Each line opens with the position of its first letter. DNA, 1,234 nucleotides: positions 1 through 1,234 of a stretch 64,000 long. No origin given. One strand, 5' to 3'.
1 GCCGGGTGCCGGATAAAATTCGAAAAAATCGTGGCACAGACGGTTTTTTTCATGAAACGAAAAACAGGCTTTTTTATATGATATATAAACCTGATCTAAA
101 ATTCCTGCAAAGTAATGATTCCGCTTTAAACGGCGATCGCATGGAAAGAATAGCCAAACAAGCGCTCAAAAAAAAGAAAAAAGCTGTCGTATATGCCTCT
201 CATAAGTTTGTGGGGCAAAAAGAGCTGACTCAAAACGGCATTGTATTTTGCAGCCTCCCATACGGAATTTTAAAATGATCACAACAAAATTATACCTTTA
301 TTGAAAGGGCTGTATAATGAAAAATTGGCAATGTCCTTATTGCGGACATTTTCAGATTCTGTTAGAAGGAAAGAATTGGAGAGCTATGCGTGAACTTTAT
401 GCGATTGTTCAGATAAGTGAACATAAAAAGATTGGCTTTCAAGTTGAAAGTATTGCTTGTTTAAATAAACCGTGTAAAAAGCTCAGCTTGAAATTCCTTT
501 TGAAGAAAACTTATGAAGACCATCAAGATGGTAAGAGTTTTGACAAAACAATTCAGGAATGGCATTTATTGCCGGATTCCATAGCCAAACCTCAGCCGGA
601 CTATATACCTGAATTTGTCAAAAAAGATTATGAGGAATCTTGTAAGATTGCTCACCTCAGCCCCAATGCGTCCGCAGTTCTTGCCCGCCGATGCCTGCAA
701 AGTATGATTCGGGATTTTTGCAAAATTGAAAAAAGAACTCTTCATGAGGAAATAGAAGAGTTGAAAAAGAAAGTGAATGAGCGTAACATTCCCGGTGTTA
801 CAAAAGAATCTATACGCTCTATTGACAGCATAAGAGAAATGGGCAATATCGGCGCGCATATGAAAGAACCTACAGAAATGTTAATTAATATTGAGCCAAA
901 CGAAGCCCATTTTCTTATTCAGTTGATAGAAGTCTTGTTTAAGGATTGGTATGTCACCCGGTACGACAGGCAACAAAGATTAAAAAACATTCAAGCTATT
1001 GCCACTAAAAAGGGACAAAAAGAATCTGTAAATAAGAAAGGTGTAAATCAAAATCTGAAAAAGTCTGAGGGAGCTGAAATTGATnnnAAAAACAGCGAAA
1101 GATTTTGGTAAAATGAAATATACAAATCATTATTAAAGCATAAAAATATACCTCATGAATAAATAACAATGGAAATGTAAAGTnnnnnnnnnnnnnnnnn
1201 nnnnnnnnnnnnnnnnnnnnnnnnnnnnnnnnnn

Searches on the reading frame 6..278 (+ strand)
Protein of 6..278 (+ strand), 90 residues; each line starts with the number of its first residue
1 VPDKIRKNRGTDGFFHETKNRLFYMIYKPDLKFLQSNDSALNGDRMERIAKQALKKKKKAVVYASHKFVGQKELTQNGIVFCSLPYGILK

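Call 3: search_protein_families(library=pfam, proteins=[window:6-278:+], max_evalue=0.1)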
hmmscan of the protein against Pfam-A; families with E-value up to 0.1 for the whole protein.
window:6-278:+ (90 aa): 0 families

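Call 4: search_protein_families(library=padloc, proteins=[window:6-278:+], max_evalue=0.1)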
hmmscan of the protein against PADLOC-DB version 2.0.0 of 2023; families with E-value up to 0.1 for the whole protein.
window:6-278:+ (90 aa): 2 families
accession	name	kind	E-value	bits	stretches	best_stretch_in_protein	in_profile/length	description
PDLC03640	MTase_III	-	1.5e-18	64.5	1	9-88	568-648/654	Type III methyltransferase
PDLC03644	MTase_III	-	1e-05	22.5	1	18-88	469-539/542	Type III methyltransferase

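Call 5: search_protein_families(library=ncbifam, proteins=[window:6-278:+], max_evalue=0.1)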
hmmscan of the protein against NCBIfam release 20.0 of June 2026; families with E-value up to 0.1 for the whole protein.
window:6-278:+ (90 aa): 0 families

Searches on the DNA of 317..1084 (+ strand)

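Call 67: search_rna_families(sources=[L003, L085, L088, L091], threshold=gathering)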
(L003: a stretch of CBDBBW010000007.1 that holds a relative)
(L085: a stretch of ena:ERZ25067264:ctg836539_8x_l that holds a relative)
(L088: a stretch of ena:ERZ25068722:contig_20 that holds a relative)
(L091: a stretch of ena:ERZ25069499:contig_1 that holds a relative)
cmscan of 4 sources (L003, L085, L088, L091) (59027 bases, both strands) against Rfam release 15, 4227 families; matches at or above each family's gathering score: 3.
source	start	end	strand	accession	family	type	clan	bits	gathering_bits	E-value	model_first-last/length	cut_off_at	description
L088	2348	2421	+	RF00005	tRNA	Gene; tRNA;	CL00001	72.8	29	4.9e-14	1-71/71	no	tRNA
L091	6552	6625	+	RF00005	tRNA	Gene; tRNA;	CL00001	67.2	29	1.7e-12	1-71/71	no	tRNA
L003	6527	6600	+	RF00005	tRNA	Gene; tRNA;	CL00001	64.1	29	1.2e-11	1-71/71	no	tRNA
